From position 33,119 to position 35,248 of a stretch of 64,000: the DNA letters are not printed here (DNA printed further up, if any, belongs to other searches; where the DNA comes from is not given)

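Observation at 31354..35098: Gabija operon with overlapping gajA/gajB and an enlarged GajB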

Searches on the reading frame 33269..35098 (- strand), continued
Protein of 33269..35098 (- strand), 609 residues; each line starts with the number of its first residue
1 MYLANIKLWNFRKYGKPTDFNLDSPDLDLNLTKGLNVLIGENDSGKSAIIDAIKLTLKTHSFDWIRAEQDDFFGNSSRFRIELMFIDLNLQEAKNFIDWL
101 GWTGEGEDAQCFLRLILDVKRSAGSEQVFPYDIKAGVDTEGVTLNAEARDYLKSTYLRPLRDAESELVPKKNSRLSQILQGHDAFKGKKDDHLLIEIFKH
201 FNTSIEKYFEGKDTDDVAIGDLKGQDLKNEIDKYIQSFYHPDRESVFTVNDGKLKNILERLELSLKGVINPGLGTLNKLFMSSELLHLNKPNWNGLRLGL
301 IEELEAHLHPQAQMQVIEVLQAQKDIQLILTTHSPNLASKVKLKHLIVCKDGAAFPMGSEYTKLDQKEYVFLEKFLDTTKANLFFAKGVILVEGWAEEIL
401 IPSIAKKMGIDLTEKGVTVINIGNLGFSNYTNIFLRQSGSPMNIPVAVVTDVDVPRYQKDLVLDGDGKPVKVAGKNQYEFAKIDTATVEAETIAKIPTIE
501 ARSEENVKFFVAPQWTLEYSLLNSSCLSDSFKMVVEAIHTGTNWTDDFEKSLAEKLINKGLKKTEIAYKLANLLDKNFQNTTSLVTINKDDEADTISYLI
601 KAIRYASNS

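Call 15: find_homologous_proteins(query=window:33269-35098:-, max_evalue=0.00001)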
Query window:33269-35098:- (609 aa): 7693 proteins with E <= 0.00001 among 8000 candidates; the best 120 are listed.
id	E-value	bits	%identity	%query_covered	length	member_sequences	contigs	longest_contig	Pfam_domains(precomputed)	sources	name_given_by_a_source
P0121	0.0e+0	1366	100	100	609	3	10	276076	PF20469.5,PF11398.15,PF13175.13,PF13476.13,PF02463.26,PF13304.13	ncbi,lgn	ncbi:MAG TPA: AAA family ATPase [Candidatus Paceibacterota bacterium]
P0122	0.0e+0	1281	93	100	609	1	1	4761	PF20469.5,PF11398.15,PF13175.13,PF13476.13,PF02463.26,PF13304.13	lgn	-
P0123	0.0e+0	1159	83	100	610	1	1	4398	PF20469.5,PF11398.15,PF13175.13,PF13476.13,PF02463.26,PF13304.13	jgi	-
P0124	1.1e-275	934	68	100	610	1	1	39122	PF20469.5,PF11398.15,PF13175.13,PF13476.13,PF02463.26,PF13304.13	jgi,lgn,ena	-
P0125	4.4e-263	892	68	100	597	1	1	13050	PF20469.5,PF11398.15,PF13175.13,PF13476.13,PF13555.13,PF02463.26,PF13304.13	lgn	-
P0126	5.0e-253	859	64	100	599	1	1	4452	PF20469.5,PF11398.15,PF13175.13,PF13476.13,PF02463.26,PF13304.13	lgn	-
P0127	1.3e-240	818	62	100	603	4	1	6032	PF20469.5,PF11398.15,PF13175.13,PF13476.13,PF02463.26,PF13304.13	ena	-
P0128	1.2e-238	812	61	100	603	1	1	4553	PF20469.5,PF11398.15,PF13175.13,PF13476.13,PF02463.26,PF13304.13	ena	-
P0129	3.5e-238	810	61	100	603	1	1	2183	PF20469.5,PF11398.15,PF13175.13,PF13476.13,PF02463.26,PF13304.13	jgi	-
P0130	5.0e-238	810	62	100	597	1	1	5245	PF20469.5,PF11398.15,PF13175.13,PF13476.13,PF02463.26,PF13304.13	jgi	-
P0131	6.3e-238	809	60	100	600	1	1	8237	PF20469.5,PF11398.15,PF13175.13,PF13476.13,PF13555.13,PF02463.26,PF13304.13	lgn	-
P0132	2.0e-237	808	62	100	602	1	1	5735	PF20469.5,PF11398.15,PF13175.13,PF13476.13,PF02463.26,PF13304.13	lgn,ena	-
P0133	3.4e-237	807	62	100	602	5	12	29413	PF20469.5,PF11398.15,PF13175.13,PF13476.13,PF02463.26,PF13304.13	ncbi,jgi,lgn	jgi:putative ATP-dependent endonuclease of OLD family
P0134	4.3e-237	807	61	100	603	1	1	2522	PF20469.5,PF11398.15,PF13175.13,PF13476.13,PF02463.26,PF13304.13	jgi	jgi:putative ATP-dependent endonuclease of OLD family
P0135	6.4e-237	806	62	100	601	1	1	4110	PF20469.5,PF11398.15,PF13175.13,PF13476.13,PF02463.26,PF13304.13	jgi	jgi:putative ATP-dependent endonuclease of OLD family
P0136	1.2e-236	805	62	100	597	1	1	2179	PF20469.5,PF11398.15,PF13175.13,PF13476.13,PF02463.26,PF13304.13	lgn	-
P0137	3.9e-236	803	62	100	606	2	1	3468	PF20469.5,PF11398.15,PF13175.13,PF13476.13,PF02463.26,PF13304.13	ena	-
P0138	5.2e-236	803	61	100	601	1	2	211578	PF20469.5,PF11398.15,PF13175.13,PF13476.13,PF02463.26,PF13304.13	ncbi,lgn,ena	-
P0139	6.8e-236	803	62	100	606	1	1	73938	PF20469.5,PF11398.15,PF13175.13,PF13476.13,PF02463.26,PF13304.13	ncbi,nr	ncbi:MAG: AAA family ATPase [Flavobacteriales bacterium]|nr:AAA family ATPase [Flavobacteriales bact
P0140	8.7e-236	802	60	100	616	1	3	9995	PF20469.5,PF11398.15,PF13175.13,PF13476.13,PF02463.26,PF13304.13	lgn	-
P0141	1.8e-235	801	61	100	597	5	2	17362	PF20469.5,PF11398.15,PF13175.13,PF13476.13,PF02463.26,PF13304.13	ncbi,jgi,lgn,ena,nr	ncbi:MAG TPA: AAA family ATPase [Flavobacteriaceae bacterium]|nr:AAA family ATPase [Flavobacteriacea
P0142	1.9e-235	801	61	100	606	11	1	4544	PF20469.5,PF11398.15,PF13175.13,PF13476.13,PF02463.26,PF13304.13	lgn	-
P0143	4.1e-235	800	61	100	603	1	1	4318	PF20469.5,PF11398.15,PF13175.13,PF13476.13,PF02463.26,PF13304.13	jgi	-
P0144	5.0e-235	800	60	100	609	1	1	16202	PF20469.5,PF11398.15,PF13175.13,PF13476.13,PF02463.26,PF13304.13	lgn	-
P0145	6.2e-235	799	62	100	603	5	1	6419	PF20469.5,PF11398.15,PF13175.13,PF13476.13,PF02463.26,PF13304.13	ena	-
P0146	7.5e-235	799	61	100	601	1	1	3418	PF20469.5,PF11398.15,PF13175.13,PF13476.13,PF02463.26,PF13304.13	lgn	-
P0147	9.1e-235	799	61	100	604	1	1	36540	PF20469.5,PF11398.15,PF13175.13,PF13476.13,PF02463.26,PF13304.13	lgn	-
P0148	1.1e-234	799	61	100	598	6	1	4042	PF20469.5,PF11398.15,PF13175.13,PF13476.13,PF02463.26,PF13304.13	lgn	-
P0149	1.2e-234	798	61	100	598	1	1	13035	PF20469.5,PF11398.15,PF13175.13,PF13476.13,PF02463.26,PF13304.13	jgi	jgi:putative ATP-dependent endonuclease of OLD family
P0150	1.3e-234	798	61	100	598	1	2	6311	PF20469.5,PF11398.15,PF13175.13,PF13476.13,PF02463.26,PF13304.13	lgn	-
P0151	1.3e-234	798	61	100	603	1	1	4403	PF20469.5,PF11398.15,PF13175.13,PF13476.13,PF02463.26,PF13304.13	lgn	-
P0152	1.5e-234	798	61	100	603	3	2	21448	PF20469.5,PF11398.15,PF13175.13,PF13476.13,PF02463.26,PF13304.13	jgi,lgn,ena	-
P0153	1.9e-234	798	60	100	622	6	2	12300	PF20469.5,PF11398.15,PF13175.13,PF13476.13,PF02463.26,PF13304.13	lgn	-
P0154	4.6e-234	797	61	100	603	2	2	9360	PF20469.5,PF11398.15,PF13175.13,PF13476.13,PF02463.26,PF13304.13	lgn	-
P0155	6.3e-234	796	61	100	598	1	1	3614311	PF20469.5,PF11398.15,PF13175.13,PF13476.13,PF02463.26,PF13304.13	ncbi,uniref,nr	ncbi:ATP-dependent nuclease [Litoribacter populi]|uniref:ATP-dependent nuclease n=1 Tax=Litoribacter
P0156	6.9e-234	796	60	100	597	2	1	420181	PF20469.5,PF11398.15,PF13175.13,PF13476.13,PF02463.26,PF13304.13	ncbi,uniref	ncbi:ATP-dependent nuclease [Galbibacter sp.]|uniref:ATP-dependent nuclease n=1 Tax=Galbibacter sp. 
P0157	8.1e-234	796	61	100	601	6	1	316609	PF20469.5,PF11398.15,PF13175.13,PF13476.13,PF02463.26,PF13304.13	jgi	-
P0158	1.8e-233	795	61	100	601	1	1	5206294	PF20469.5,PF11398.15,PF13175.13,PF13476.13,PF13555.13,PF02463.26,PF13304.13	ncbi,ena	-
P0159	4.5e-233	793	60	100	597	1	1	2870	PF20469.5,PF11398.15,PF13175.13,PF13476.13,PF02463.26,PF13304.13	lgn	-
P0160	4.8e-233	793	60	100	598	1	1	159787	PF20469.5,PF11398.15,PF13175.13,PF13476.13,PF02463.26,PF13304.13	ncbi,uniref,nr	ncbi:AAA family ATPase [Tenacibaculum sp. 1_MG-2023]|uniref:ATP-dependent nuclease n=1 Tax=Tenacibac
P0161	7.2e-233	793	61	100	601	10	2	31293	PF20469.5,PF11398.15,PF13175.13,PF13476.13,PF02463.26,PF13304.13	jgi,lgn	jgi:putative ATP-dependent endonuclease of OLD family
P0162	1.7e-232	791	60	100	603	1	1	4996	PF20469.5,PF11398.15,PF13175.13,PF13476.13,PF02463.26,PF13304.13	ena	-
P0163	1.9e-232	791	61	100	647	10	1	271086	PF20469.5,PF11398.15,PF13175.13,PF13476.13,PF02463.26,PF13304.13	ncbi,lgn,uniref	ncbi:ATP-dependent nuclease [Sphingobacterium cellulitidis]|uniref:ATP-dependent nuclease n=1 Tax=Sp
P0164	2.3e-232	791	61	100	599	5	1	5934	PF20469.5,PF11398.15,PF13175.13,PF13476.13,PF02463.26,PF13304.13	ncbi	-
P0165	2.3e-232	791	60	100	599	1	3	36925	PF20469.5,PF11398.15,PF13175.13,PF13476.13,PF02463.26,PF13304.13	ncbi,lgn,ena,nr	ncbi:MAG TPA: AAA family ATPase [Candidatus Paceibacterota bacterium]|nr:AAA family ATPase [Candidat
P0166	3.3e-232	790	61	100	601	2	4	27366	PF20469.5,PF11398.15,PF13175.13,PF13476.13,PF02463.26,PF13304.13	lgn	-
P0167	6.4e-232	789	61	100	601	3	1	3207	PF20469.5,PF11398.15,PF13175.13,PF13476.13,PF02463.26,PF13304.13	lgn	-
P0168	6.7e-232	789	59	100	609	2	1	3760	PF20469.5,PF11398.15,PF13175.13,PF13476.13,PF02463.26,PF13304.13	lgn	-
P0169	7.0e-232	789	59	100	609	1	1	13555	PF20469.5,PF11398.15,PF13175.13,PF13476.13,PF02463.26,PF13304.13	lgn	-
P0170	8.0e-232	789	61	100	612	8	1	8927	PF20469.5,PF11398.15,PF13175.13,PF13476.13,PF02463.26,PF13304.13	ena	-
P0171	8.2e-232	789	60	100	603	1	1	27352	PF20469.5,PF11398.15,PF13175.13,PF13476.13,PF02463.26,PF13304.13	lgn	-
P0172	1.0e-231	789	59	100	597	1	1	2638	PF20469.5,PF11398.15,PF13175.13,PF13476.13,PF02463.26,PF13304.13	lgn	-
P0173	1.1e-231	789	59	100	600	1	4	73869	PF20469.5,PF11398.15,PF13175.13,PF13476.13,PF02463.26,PF13304.13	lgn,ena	-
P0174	1.3e-231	788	59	100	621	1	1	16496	PF20469.5,PF11398.15,PF13175.13,PF13476.13,PF02463.26,PF13304.13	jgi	jgi:putative ATP-dependent endonuclease of OLD family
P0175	2.0e-231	788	61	100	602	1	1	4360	PF20469.5,PF11398.15,PF13175.13,PF13476.13,PF02463.26,PF13304.13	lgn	-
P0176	2.2e-231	788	61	100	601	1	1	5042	PF20469.5,PF11398.15,PF13175.13,PF13476.13,PF02463.26,PF13304.13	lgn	-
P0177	2.3e-231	788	60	100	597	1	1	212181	PF20469.5,PF11398.15,PF13175.13,PF13476.13,PF02463.26,PF13304.13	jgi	jgi:putative ATP-dependent endonuclease of OLD family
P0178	2.9e-231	787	60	100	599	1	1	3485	PF20469.5,PF11398.15,PF13175.13,PF13476.13,PF02463.26,PF13304.13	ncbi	-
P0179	3.9e-231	787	60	100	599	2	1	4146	PF20469.5,PF11398.15,PF13175.13,PF13476.13,PF02463.26,PF13304.13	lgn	-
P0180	4.2e-231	787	60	100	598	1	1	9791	PF20469.5,PF11398.15,PF13175.13,PF13476.13,PF02463.26,PF13304.13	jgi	jgi:putative ATP-dependent endonuclease of OLD family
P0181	4.7e-231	787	60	100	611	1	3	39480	PF20469.5,PF11398.15,PF13175.13,PF13476.13,PF13555.13,PF02463.26,PF13304.13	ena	-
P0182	6.6e-231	786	60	100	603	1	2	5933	PF20469.5,PF11398.15,PF13175.13,PF13476.13,PF02463.26,PF13304.13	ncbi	-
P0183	8.0e-231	786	60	100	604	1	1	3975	PF20469.5,PF11398.15,PF13175.13,PF13476.13,PF02463.26,PF13304.13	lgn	-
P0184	9.4e-231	786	60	100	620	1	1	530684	PF20469.5,PF11398.15,PF13175.13,PF13476.13,PF13555.13,PF02463.26,PF13304.13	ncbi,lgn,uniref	ncbi:ATP-dependent nuclease [Sphingobacterium sp. MYb382]|uniref:ATP-dependent nuclease n=1 Tax=Sphi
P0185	9.5e-231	786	60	100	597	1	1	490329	PF20469.5,PF11398.15,PF13175.13,PF13476.13,PF02463.26,PF13304.13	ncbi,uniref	ncbi:ATP-dependent nuclease [Pseudofulvibacter geojedonensis]|uniref:ATP-dependent endonuclease n=1 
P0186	1.0e-230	785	60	100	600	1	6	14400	PF20469.5,PF11398.15,PF13175.13,PF13476.13,PF02463.26,PF13304.13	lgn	-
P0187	1.1e-230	785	60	100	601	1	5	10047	PF20469.5,PF11398.15,PF13175.13,PF13476.13,PF02463.26,PF13304.13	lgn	-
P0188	1.1e-230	785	60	100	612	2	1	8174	PF20469.5,PF11398.15,PF13175.13,PF13476.13,PF02463.26,PF13304.13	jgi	jgi:putative ATP-dependent endonuclease of OLD family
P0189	1.8e-230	785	60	100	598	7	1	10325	PF20469.5,PF11398.15,PF13175.13,PF13476.13,PF02463.26,PF13304.13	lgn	-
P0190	2.1e-230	784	59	100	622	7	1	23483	PF20469.5,PF11398.15,PF13175.13,PF13476.13,PF02463.26,PF13304.13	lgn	-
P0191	2.6e-230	784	60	100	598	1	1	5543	PF20469.5,PF11398.15,PF13175.13,PF13476.13,PF02463.26,PF13304.13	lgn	-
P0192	2.6e-230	784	60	100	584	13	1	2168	PF20469.5,PF11398.15,PF13175.13,PF13476.13,PF02463.26,PF13304.13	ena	-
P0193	2.7e-230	784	61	100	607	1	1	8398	PF20469.5,PF11398.15,PF13175.13,PF13476.13,PF02463.26,PF13304.13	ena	-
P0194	4.9e-230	783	61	100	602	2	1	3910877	PF20469.5,PF11398.15,PF13175.13,PF13476.13,PF02463.26,PF13304.13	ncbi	-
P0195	7.5e-230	783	58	100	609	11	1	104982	PF20469.5,PF11398.15,PF13175.13,PF13476.13,PF02463.26,PF13304.13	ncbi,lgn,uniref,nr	ncbi:ATP-dependent nuclease [Flavobacterium daejeonense]|uniref:ATP-dependent nuclease n=1 Tax=Flavo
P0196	1.2e-229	782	60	100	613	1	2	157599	PF20469.5,PF11398.15,PF13175.13,PF13476.13,PF13555.13,PF02463.26,PF13304.13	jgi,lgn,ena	jgi:putative ATP-dependent endonuclease of OLD family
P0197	1.2e-229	782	60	100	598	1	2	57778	PF20469.5,PF11398.15,PF13175.13,PF13476.13,PF13555.13,PF02463.26,PF13304.13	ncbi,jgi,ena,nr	ncbi:MAG: ATP-dependent endonuclease [Bacteroidetes bacterium GWA2_32_17]|nr:MAG: ATP-dependent endo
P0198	1.4e-229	782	62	96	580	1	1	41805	PF20469.5,PF11398.15,PF13175.13,PF13476.13,PF13555.13,PF02463.26,PF13304.13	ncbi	ncbi:ATP-dependent endonuclease [Bacteroidota bacterium]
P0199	1.5e-229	782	59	100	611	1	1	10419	PF20469.5,PF11398.15,PF13175.13,PF13476.13,PF02463.26,PF13304.13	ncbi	-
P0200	1.8e-229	781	59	100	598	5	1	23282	PF20469.5,PF11398.15,PF13175.13,PF13476.13,PF02463.26,PF13304.13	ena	-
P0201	2.3e-229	781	60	100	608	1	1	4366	PF20469.5,PF11398.15,PF13175.13,PF13476.13,PF02463.26,PF13304.13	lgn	-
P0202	3.1e-229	781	61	100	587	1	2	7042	PF20469.5,PF11398.15,PF13175.13,PF13476.13,PF02463.26,PF13304.13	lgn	-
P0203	1.1e-228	779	59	100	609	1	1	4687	PF20469.5,PF11398.15,PF13175.13,PF13476.13,PF02463.26,PF13304.13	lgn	-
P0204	1.8e-228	778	59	100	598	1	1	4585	PF20469.5,PF11398.15,PF13175.13,PF13476.13,PF02463.26,PF13304.13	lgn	-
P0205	2.1e-228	778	60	100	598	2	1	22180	PF20469.5,PF11398.15,PF13175.13,PF13476.13,PF13555.13,PF02463.26,PF13304.13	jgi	jgi:putative ATP-dependent endonuclease of the OLD family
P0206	2.6e-228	778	61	100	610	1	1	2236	PF20469.5,PF11398.15,PF13175.13,PF13476.13,PF02463.26,PF13304.13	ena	-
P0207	2.7e-228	777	60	100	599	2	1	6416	PF20469.5,PF11398.15,PF13175.13,PF13476.13,PF02463.26,PF13304.13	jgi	jgi:putative ATP-dependent endonuclease of OLD family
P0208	2.8e-228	777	60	100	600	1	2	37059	PF20469.5,PF11398.15,PF13175.13,PF13476.13,PF02463.26,PF13304.13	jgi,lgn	-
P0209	5.1e-228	777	60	100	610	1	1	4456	PF20469.5,PF11398.15,PF13175.13,PF13476.13,PF02463.26,PF13304.13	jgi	-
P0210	6.1e-228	776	58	100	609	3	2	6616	PF20469.5,PF11398.15,PF13175.13,PF13476.13,PF02463.26,PF13304.13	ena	-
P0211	7.2e-228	776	59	100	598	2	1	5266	PF20469.5,PF11398.15,PF13175.13,PF02463.26,PF13304.13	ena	-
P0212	9.3e-228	776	58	100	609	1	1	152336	PF20469.5,PF11398.15,PF13175.13,PF13476.13,PF02463.26,PF13304.13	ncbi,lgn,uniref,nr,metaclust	ncbi:putative ATP-dependent endonuclease of the OLD family [Flavobacterium gillisiae]|uniref:Putativ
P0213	9.5e-228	776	59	100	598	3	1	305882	PF20469.5,PF11398.15,PF13175.13,PF13476.13,PF02463.26,PF13304.13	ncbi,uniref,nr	ncbi:ATP-dependent nuclease [Tenacibaculum mesophilum]|uniref:ATP-dependent nuclease n=1 Tax=Tenacib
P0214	2.4e-227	774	59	100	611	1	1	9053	PF20469.5,PF11398.15,PF13175.13,PF13476.13,PF02463.26,PF13304.13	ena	-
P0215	4.1e-227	774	60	100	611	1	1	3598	PF20469.5,PF11398.15,PF13175.13,PF13476.13,PF02463.26,PF13304.13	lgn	-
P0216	4.3e-227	774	61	100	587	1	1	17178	PF20469.5,PF11398.15,PF13175.13,PF13476.13,PF02463.26,PF13304.13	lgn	-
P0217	5.0e-227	773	59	100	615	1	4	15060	PF20469.5,PF11398.15,PF13175.13,PF13476.13,PF13555.13,PF02463.26,PF13304.13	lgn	-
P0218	6.6e-227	773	59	100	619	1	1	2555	PF20469.5,PF11398.15,PF13175.13,PF13476.13,PF02463.26,PF13304.13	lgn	-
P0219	7.1e-227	773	59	100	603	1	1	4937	PF20469.5,PF11398.15,PF13175.13,PF13476.13,PF13555.13,PF02463.26,PF13304.13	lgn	-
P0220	8.0e-227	773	58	100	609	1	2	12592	PF20469.5,PF11398.15,PF13175.13,PF13476.13,PF02463.26,PF13304.13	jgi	jgi:putative ATP-dependent endonuclease of OLD family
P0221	1.1e-226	772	58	100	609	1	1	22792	PF20469.5,PF11398.15,PF13175.13,PF13476.13,PF02463.26,PF13304.13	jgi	jgi:putative ATP-dependent endonuclease of OLD family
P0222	1.3e-226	772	60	100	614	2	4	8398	PF20469.5,PF11398.15,PF13175.13,PF13476.13,PF13555.13,PF02463.26,PF13304.13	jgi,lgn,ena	-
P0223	2.0e-226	771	59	100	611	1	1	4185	PF20469.5,PF11398.15,PF13175.13,PF13476.13,PF02463.26,PF13304.13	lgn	-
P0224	2.3e-226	771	59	100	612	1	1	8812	PF20469.5,PF11398.15,PF13175.13,PF13476.13,PF02463.26,PF13304.13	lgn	-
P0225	2.3e-226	771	58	100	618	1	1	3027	PF20469.5,PF11398.15,PF13175.13,PF13476.13,PF02463.26,PF13304.13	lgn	-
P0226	2.5e-226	771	59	100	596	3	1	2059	PF20469.5,PF11398.15,PF13175.13,PF13476.13,PF02463.26,PF13304.13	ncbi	-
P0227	2.8e-226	771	58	100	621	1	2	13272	PF20469.5,PF11398.15,PF13175.13,PF13476.13,PF02463.26,PF13304.13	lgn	-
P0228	5.2e-226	770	58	100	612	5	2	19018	PF20469.5,PF11398.15,PF13175.13,PF13476.13,PF02463.26,PF13304.13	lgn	-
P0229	6.1e-226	770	61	99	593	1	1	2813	PF20469.5,PF11398.15,PF13175.13,PF13476.13,PF13555.13,PF02463.26,PF13304.13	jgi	jgi:putative ATP-dependent endonuclease of OLD family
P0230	6.6e-226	770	61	99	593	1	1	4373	PF20469.5,PF11398.15,PF13175.13,PF13476.13,PF13555.13,PF02463.26,PF13304.13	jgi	jgi:putative ATP-dependent endonuclease of OLD family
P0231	1.4e-225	769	60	100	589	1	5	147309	PF20469.5,PF11398.15,PF13175.13,PF13476.13,PF02463.26,PF13304.13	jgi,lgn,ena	jgi:putative ATP-dependent endonuclease of OLD family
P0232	1.6e-225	768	60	100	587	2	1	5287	PF20469.5,PF11398.15,PF13175.13,PF13476.13,PF02463.26,PF13304.13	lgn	-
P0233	1.7e-225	768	58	100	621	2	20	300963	PF20469.5,PF11398.15,PF13175.13,PF13476.13,PF02463.26,PF13304.13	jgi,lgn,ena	-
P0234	2.4e-225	768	59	100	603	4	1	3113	PF20469.5,PF11398.15,PF13175.13,PF13476.13,PF02463.26,PF13304.13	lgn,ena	-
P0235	2.8e-225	768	59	100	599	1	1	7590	PF20469.5,PF11398.15,PF13175.13,PF13476.13,PF02463.26,PF13304.13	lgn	-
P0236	2.8e-225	768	58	100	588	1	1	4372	PF20469.5,PF11398.15,PF13175.13,PF13476.13,PF02463.26,PF13304.13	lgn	-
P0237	3.0e-225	767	61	100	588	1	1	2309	PF20469.5,PF11398.15,PF13175.13,PF13476.13,PF02463.26,PF13304.13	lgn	-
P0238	4.9e-225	767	59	100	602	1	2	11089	PF20469.5,PF11398.15,PF13175.13,PF13476.13,PF02463.26,PF13304.13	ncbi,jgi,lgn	jgi:putative ATP-dependent endonuclease of OLD family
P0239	5.4e-225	767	59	100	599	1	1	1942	PF20469.5,PF11398.15,PF13175.13,PF13476.13,PF02463.26,PF13304.13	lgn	-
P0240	8.1e-225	766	59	100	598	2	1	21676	PF20469.5,PF11398.15,PF13175.13,PF13476.13,PF02463.26,PF13304.13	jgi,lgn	-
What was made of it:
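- The GajA relatives that carry a taxon name are mostly Bacteroidota, at about 60% identity (call 15).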
